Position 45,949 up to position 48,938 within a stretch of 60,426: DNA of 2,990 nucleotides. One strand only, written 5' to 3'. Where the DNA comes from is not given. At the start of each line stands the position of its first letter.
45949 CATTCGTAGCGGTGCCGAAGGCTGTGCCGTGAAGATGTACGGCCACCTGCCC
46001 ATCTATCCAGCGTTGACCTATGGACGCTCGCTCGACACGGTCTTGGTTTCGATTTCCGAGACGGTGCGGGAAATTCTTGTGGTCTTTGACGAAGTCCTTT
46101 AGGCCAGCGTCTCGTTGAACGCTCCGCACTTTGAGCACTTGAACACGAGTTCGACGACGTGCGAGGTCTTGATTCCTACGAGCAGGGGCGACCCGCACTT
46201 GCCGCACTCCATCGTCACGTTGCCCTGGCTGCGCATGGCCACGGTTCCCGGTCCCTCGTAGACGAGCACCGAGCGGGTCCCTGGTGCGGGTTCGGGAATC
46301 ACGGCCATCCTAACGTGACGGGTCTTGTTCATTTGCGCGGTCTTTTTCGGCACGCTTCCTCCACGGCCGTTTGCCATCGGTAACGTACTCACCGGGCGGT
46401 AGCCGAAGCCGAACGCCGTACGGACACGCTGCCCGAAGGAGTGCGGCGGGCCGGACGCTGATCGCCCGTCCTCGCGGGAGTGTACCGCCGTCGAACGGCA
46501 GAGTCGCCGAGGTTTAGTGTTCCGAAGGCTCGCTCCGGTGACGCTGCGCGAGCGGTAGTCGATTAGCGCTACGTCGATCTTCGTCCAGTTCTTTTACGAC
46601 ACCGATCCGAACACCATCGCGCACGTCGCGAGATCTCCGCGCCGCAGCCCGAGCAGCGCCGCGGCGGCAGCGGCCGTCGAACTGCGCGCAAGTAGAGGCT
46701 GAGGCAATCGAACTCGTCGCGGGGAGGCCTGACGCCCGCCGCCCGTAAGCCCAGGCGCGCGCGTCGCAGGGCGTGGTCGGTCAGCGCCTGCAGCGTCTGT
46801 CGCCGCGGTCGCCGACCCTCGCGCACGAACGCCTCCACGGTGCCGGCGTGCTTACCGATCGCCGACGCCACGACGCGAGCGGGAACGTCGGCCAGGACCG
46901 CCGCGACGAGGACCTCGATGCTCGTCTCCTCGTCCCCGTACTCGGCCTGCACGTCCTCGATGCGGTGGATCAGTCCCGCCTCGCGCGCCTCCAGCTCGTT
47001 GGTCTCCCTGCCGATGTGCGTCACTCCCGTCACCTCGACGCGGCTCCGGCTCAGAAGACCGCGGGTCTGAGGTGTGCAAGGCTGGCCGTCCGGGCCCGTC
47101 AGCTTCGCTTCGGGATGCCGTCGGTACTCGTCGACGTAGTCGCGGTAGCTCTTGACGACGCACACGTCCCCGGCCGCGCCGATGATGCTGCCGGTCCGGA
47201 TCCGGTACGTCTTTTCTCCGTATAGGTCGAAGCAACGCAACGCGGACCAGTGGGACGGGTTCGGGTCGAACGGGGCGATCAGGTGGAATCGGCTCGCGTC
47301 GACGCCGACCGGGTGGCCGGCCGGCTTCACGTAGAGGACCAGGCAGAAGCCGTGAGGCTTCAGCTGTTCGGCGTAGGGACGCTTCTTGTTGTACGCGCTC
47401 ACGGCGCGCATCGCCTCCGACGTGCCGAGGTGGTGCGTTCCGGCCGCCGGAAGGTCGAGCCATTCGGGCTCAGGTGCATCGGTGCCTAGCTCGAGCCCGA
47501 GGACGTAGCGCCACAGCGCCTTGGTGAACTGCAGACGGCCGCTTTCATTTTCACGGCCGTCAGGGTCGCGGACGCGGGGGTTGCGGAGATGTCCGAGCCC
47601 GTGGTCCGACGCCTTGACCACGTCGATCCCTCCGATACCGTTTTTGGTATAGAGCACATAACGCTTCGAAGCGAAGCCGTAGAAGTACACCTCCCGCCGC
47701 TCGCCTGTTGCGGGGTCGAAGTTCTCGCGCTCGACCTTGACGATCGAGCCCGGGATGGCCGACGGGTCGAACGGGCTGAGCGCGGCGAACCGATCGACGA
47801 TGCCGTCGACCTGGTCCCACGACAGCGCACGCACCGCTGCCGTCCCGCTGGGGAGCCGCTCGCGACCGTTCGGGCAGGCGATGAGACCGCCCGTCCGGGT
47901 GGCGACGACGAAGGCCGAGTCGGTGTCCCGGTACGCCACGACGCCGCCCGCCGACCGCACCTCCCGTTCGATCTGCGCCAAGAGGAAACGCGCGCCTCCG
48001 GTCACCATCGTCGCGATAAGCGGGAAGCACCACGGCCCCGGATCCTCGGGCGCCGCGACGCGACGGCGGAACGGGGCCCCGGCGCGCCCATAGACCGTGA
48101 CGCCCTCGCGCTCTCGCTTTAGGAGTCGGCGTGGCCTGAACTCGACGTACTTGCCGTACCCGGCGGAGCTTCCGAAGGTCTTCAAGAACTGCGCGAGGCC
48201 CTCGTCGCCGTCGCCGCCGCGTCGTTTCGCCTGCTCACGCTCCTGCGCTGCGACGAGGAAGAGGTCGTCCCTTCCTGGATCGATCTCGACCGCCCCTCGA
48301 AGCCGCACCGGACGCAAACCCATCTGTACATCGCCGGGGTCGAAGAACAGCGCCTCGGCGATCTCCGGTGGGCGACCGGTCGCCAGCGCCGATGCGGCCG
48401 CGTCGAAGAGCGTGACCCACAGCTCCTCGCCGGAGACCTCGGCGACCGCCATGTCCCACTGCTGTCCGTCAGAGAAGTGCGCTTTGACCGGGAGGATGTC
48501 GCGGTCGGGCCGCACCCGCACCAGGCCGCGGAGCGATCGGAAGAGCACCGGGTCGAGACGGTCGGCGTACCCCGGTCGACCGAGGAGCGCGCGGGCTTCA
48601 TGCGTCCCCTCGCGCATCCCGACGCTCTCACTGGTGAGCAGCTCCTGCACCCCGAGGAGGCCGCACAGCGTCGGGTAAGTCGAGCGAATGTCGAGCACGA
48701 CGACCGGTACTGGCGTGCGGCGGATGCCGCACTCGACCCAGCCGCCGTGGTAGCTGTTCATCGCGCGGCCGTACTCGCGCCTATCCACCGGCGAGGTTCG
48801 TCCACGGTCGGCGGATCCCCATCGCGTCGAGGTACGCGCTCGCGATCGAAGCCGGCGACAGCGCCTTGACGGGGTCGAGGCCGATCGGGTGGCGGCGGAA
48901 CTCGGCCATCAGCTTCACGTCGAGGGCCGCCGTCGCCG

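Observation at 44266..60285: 16.0-kb casposon: Cas1 + family B polymerase + HNH, bounded by about 50-bp TIRs and a 14-bp target-site duplication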

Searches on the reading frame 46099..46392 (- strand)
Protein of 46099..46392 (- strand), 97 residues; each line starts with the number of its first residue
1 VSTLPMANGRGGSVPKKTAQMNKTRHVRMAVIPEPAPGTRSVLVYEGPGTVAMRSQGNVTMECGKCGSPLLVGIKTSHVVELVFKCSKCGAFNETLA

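Call 40: search_protein_families(library=phrogs, proteins=[window:46099-46392:-], max_evalue=0.01)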
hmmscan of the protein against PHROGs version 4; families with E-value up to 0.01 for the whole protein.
window:46099-46392:- (97 aa): 1 family
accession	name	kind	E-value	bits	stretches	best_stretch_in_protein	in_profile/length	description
phrog_6417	-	other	0.00034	21.5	1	60-93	7-37/68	translational regulator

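Call 104: search_protein_families(library=padloc, proteins=[window:46099-46392:-], max_evalue=0.01)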
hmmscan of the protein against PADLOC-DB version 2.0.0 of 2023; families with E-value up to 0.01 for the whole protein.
window:46099-46392:- (97 aa): 0 families

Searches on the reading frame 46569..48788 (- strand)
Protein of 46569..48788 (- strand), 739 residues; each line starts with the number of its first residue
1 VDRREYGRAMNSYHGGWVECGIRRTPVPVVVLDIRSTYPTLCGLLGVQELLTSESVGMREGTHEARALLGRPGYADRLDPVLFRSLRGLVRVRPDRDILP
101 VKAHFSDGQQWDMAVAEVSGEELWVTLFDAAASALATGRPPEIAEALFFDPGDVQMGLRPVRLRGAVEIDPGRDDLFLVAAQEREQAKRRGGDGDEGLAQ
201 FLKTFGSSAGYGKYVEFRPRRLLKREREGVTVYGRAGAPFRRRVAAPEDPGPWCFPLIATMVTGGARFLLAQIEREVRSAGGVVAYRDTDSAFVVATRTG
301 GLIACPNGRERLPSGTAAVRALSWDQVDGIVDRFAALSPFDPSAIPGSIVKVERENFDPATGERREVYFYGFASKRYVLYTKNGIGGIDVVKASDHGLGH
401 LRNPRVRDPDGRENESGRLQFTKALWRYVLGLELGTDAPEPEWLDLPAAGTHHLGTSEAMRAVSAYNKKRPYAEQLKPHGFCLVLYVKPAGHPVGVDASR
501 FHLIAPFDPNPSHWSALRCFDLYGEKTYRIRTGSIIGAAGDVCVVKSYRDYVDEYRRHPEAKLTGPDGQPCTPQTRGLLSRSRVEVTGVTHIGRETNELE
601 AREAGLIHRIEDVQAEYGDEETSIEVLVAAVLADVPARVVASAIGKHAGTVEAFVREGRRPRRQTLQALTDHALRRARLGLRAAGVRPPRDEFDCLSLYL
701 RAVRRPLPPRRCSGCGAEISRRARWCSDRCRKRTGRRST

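Call 6: search_protein_families(library=pfam, proteins=[window:46569-48788:-], max_evalue=0.01)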
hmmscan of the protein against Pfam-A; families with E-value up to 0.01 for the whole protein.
window:46569-48788:- (739 aa): 0 families

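Call 19: search_solved_structures(query=window:46569-48788:-, max_evalue=1, show_alignments=1)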
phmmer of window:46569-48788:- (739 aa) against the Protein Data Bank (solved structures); distinct sequences matched with E-value up to 1: 1.
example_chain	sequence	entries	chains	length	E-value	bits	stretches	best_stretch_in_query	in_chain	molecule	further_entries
7zp9_H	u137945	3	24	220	0.33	12.3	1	624-684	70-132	Ktr system potassium uptake protein A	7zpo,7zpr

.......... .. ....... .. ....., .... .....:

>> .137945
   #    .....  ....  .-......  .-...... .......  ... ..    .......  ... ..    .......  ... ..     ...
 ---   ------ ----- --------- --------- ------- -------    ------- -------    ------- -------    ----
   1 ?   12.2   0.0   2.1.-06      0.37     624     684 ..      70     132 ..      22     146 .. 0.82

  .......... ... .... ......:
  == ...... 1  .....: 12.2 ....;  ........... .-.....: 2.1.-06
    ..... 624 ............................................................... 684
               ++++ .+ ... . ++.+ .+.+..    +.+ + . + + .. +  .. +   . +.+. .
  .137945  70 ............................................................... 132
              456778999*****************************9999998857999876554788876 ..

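Call 34: search_solved_structures(query=A1, max_evalue=1, show_alignments=2)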
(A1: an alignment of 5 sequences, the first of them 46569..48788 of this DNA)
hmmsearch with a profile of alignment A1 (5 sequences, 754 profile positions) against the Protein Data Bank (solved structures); distinct sequences matched with E-value up to 1: 14.
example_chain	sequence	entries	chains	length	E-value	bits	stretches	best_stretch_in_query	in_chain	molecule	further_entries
4k8z_A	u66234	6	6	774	0.16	13.4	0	203-263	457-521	DNA polymerase | DNA polymerase,DNA polymerase,DNA polymerase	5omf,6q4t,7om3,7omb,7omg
1wns_A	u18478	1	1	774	0.16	13.4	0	203-263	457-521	DNA POLYMERASE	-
1wn7_A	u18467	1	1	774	0.16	13.4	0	203-263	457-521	Family B DNA Polymerase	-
5vu5_A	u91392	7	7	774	0.26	12.7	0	203-263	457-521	DNA polymerase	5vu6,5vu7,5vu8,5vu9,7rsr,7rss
1tgo_A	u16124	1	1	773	0.37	12.2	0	203-262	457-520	PROTEIN (THERMOSTABLE B DNA POLYMERASE)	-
2xhb_A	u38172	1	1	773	0.37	12.2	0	203-262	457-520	DNA POLYMERASE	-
2vwj_A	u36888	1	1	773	0.37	12.2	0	203-262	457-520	DNA POLYMERASE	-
2vwk_A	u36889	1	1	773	0.37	12.2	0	203-262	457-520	DNA POLYMERASE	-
7b06_A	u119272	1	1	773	0.37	12.2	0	203-262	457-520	DNA polymerase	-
7b07_A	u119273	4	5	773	0.38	12.1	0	203-262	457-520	DNA polymerase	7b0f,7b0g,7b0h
7b08_A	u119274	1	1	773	0.38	12.1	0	203-262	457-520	DNA polymerase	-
1d5a_A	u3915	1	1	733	0.57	11.5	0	203-262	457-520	PROTEIN (DNA POLYMERASE)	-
7rsu_A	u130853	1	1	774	0.72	11.2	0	203-263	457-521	DNA polymerase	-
7tqw_A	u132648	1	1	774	0.72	11.2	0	203-263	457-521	DNA polymerase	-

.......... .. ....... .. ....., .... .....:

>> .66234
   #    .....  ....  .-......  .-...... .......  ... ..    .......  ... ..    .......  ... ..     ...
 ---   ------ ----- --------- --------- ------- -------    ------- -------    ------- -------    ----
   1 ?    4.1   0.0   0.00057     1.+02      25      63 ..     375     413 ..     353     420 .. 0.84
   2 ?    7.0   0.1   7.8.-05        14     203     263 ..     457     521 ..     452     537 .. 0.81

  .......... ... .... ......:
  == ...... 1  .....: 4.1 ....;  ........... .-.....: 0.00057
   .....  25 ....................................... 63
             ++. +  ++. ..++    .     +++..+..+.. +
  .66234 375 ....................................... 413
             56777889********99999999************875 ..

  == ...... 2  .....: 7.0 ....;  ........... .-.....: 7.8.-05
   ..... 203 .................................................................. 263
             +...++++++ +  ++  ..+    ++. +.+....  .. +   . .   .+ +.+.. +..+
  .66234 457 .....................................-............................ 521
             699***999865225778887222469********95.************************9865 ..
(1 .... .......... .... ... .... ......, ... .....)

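Call 36: find_homologous_proteins(query=window:46569-48788:-, max_evalue=0.00001)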
Query window:46569-48788:- (739 aa): 155 proteins with E <= 0.00001 among 8000 candidates; the best 120 are listed.
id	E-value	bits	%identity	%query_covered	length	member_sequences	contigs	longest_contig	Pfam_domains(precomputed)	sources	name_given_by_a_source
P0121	6.2e-216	737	50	96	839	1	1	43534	-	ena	-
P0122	2.6e-202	692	49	97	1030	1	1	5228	-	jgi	jgi:hypothetical protein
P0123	8.1e-200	684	49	95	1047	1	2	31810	-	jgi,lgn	jgi:hypothetical protein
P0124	4.3e-190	652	48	95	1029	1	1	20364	-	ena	-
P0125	1.9e-186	640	49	86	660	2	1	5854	-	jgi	-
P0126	3.8e-156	540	41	98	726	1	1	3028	-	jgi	jgi:hypothetical protein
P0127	3.8e-155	536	40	99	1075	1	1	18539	-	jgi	jgi:hypothetical protein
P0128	3.0e-151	523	40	94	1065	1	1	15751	-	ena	-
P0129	4.7e-151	523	39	99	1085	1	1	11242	-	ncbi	-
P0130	5.2e-151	523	38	99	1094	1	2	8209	PF03175.19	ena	-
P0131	6.3e-139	483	39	92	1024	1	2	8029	-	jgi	jgi:hypothetical protein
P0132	1.8e-138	481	38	97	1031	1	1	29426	PF03175.19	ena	-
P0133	1.7e-136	475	41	88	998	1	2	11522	PF03175.19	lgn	-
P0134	1.8e-136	474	38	100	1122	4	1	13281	-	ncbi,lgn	-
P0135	8.8e-136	472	39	91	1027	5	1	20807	PF03175.19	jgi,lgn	-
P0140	2.2e-133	464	37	99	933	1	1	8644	PF03175.19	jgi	jgi:hypothetical protein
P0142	3.5e-132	460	37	90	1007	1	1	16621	PF03175.19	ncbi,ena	-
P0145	1.3e-131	458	38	84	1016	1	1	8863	PF03175.19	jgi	-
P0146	3.7e-131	457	38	91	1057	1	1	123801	PF03175.19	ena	-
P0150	4.8e-129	450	37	92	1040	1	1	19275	PF03175.19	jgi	jgi:hypothetical protein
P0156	1.7e-126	442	36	99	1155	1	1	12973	PF03175.19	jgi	-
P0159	3.0e-125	437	36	90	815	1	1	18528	PF03175.19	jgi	jgi:hypothetical protein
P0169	1.1e-120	422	38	86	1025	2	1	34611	PF03175.19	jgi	jgi:DNA polymerase type B, organellar and viral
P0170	1.2e-120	422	38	89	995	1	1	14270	PF03175.19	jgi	-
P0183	7.8e-118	413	37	88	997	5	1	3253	PF03175.19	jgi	-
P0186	8.1e-117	410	36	90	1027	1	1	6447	PF03175.19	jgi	jgi:hypothetical protein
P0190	6.7e-116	407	40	43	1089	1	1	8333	PF03175.19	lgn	-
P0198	1.5e-113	399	36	83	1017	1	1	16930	PF03175.19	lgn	-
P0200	2.3e-112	395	35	91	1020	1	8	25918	PF03175.19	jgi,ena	jgi:hypothetical protein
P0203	5.4e-112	394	34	90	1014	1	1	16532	PF03175.19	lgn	-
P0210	1.3e-109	386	33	92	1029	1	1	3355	PF03175.19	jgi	jgi:DNA-binding XRE family transcriptional regulator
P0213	7.4e-109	383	35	91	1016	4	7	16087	PF03175.19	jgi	jgi:hypothetical protein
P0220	7.6e-106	373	35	90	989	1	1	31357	PF03175.19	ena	-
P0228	3.5e-102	361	35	91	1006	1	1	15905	PF03175.19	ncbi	-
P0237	4.3e-97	344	44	54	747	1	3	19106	PF03175.19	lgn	-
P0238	1.1e-95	340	36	80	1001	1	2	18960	PF03175.19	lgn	-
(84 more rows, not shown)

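Call 39: search_protein_families(library=pfam, proteins=[P0130, P0132, P0169, P0122, window:46569-48788:-], max_evalue=10)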
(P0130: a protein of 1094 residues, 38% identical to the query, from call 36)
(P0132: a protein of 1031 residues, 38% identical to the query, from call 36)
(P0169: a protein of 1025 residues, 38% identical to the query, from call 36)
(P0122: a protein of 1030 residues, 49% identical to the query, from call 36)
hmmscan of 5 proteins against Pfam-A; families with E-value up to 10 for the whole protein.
P0130 (1094 aa): 3 families
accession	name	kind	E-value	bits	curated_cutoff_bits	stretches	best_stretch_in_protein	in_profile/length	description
PF03175.18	DNA_pol_B_2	-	3.9e-07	29.7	25.8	1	257-386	105-244/468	DNA polymerase type B, organellar and viral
PF13248.11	Zn_ribbon_3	-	0.25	11.3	27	1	1054-1071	4-20/26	zinc-ribbon domain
PF12773.13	DZR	-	3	8.5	27.3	1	1048-1071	18-42/45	Double zinc ribbon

P0132 (1031 aa): 1 family
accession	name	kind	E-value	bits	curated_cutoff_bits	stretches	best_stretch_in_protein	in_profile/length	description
PF03175.18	DNA_pol_B_2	-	8.6e-07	28.6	25.8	1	254-363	131-244/468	DNA polymerase type B, organellar and viral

P0169 (1025 aa): 1 family
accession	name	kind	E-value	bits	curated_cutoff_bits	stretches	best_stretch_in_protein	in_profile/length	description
PF03175.18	DNA_pol_B_2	-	2.2e-08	33.8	25.8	1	278-385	133-244/468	DNA polymerase type B, organellar and viral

P0122 (1030 aa): 1 family
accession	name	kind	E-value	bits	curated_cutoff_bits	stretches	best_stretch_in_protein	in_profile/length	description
PF03175.18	DNA_pol_B_2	-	0.0044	16.4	25.8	1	258-361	136-243/468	DNA polymerase type B, organellar and viral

window:46569-48788:- (739 aa): 2 families
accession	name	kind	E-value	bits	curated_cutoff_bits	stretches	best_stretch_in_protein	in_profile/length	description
PF09889.16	DUF2116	-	0.031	14.7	26.8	1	710-733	4-27/59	Probable treble clef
PF18912.6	DZR_2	-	0.26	11.6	27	1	709-734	7-31/56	Double zinc ribbon domain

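Call 40: search_protein_families(library=phrogs, proteins=[window:46569-48788:-], max_evalue=0.01)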
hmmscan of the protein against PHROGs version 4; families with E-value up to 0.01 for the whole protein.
window:46569-48788:- (739 aa): 0 families

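Call 49: predict_structure(alignment_id=A3)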
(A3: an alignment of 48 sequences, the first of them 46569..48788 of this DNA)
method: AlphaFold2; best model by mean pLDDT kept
length: 739 residues; sequences in the alignment: 48
mean_pLDDT: 90.6   pTM: 0.89
mean pLDDT of the five models: 90.6, 89.4, 89.2, 88.7, 88.0
residues with pLDDT >= 90: 522; 70-90: 179; 50-70: 34; < 50: 4
segments of 3 or more residues with pLDDT < 50: 737-739
pLDDT, mean of each block of 10 residues (from residue 1): 86 93 98 96 95 93 97 89 96 97 79 94 96 97 96 94 94 94 96 94 85 84 88 82 87 90 96 98 97 98 98 98 99 98 96 97 98 97 89 92 81 83 95 92 95 81 86 90 93 90 92 93 89 89 96 94 91 95 90 62 59 74 89 95 96 93 95 97 92 91 74 84 82 67
secondary structure, 60 per line:
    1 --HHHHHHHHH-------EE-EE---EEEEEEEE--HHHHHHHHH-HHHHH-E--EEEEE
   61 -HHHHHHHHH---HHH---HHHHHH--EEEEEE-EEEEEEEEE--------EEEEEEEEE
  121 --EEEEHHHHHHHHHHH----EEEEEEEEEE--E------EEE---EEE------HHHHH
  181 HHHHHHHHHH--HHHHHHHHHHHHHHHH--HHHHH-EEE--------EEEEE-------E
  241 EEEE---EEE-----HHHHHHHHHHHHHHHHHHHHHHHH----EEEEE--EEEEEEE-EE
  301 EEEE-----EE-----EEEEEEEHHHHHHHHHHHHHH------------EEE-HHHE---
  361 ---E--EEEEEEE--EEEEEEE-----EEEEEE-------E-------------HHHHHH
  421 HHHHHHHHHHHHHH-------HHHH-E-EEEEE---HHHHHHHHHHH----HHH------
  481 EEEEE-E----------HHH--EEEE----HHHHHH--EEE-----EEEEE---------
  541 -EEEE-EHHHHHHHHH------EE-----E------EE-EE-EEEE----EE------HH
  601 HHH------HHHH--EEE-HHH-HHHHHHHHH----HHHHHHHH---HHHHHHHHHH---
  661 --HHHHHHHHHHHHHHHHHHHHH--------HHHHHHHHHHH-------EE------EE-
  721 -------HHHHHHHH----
elements in order (helices of 4 or more, strands of 3 or more residues): H3-11 E27-34 H37-45 H47-51 E56-60 H62-70 H80-85 E88-93 E95-103 E112-120 E123-126 H127-137 E142-151 E161-163 E167-169 H176-190 H193-208 H211-215 E217-219 E228-232 E240-244 E248-250 H256-279 E284-288 E291-297 E299-304 E317-323 H324-337 E350-352 E367-373 E376-382 E388-393 H415-434 H442-445 E449-453 H457-467 E481-485 E503-506 H511-516 E519-521 E527-531 E542-545 H548-556 E583-586 H599-603 H610-613 E616-618 H624-632 H637-644 H648-657 H663-683 H692-702 H728-735

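Call 55: fold_search(model_id=the predicted structure, library=pdb)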
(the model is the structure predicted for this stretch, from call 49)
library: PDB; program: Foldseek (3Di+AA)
matches with E <= 10: 340; with E <= 0.001: 164
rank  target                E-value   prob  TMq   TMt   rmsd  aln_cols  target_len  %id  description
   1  9oat_A                2.7e-07  1.00  0.26  0.26  12.3       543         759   14  TNA polymerase, 5-270, binary complex (released 2025-12-10)
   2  9oay_A                4.0e-07  1.00  0.28  0.27  10.7       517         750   14  TNA polymerase, 8-64, ternary complex (released 2025-12-10)
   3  9oaw_A                4.4e-07  1.00  0.26  0.25  12.1       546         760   14  TNA polymerase, 10-92, binary complex (released 2025-12-10)
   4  5vu9_A                5.4e-07  1.00  0.26  0.26  11.5       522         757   14  TNA polymerase, translocated product (released 2017-12-06)
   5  2ex3_A                5.9e-07  1.00  0.25  0.31  11.2       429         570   12  Bacteriophage phi29 DNA polymerase bound to terminal protein (released 2006-03-14)
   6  4k8x_A                5.9e-07  1.00  0.27  0.26  11.5       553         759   12  Binary complex of 9N DNA polymerase in the replicative state (released 2013-06-26)
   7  9oav_A                6.6e-07  1.00  0.26  0.25  11.8       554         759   14  TNA polymerase, 8-64, binary complex (released 2025-12-10)
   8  6is7_B                6.9e-07  1.00  0.26  0.26  12.0       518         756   12  Structure of 9N-I DNA polymerase incorporation with dA in the active site (released 2019-08-28)
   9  8t3x_A                6.9e-07  1.00  0.25  0.25  11.6       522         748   14  TNA polymerase, closed ternary (released 2024-08-28)
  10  2pyj_A                8.0e-07  1.00  0.24  0.30  12.7       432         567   13  Phi29 DNA polymerase complexed with primer-template DNA and incoming nucleotide substrates (ternary complex) (released 2007-07-17)
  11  6q4t_A                8.0e-07  1.00  0.27  0.26  10.4       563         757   14  KOD DNA pol in a closed ternary complex with 7-deaza-7-(2-(2-hydroxyethoxy)-N-(prop-2-yn-1-yl)acetamide)-2-dATP (released 2019-02-27)
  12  9oau_A                8.4e-07  1.00  0.25  0.25  12.0       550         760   15  TNA polymerase, 7-47, binary complex (released 2025-12-10)
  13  7omg_A                9.3e-07  1.00  0.26  0.26  12.0       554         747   14  Crystal structure of KOD DNA Polymerase in a ternary complex with an Uracil containing template (released 2021-10-13)
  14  9oax_A                9.7e-07  1.00  0.27  0.27  11.2       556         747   15  TNA polymerase, 5-270, ternary complex (released 2025-12-10)
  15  7b0h_F                9.7e-07  1.00  0.27  0.27  10.5       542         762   14  TgoT_6G12 Ternary complex (released 2021-01-13)
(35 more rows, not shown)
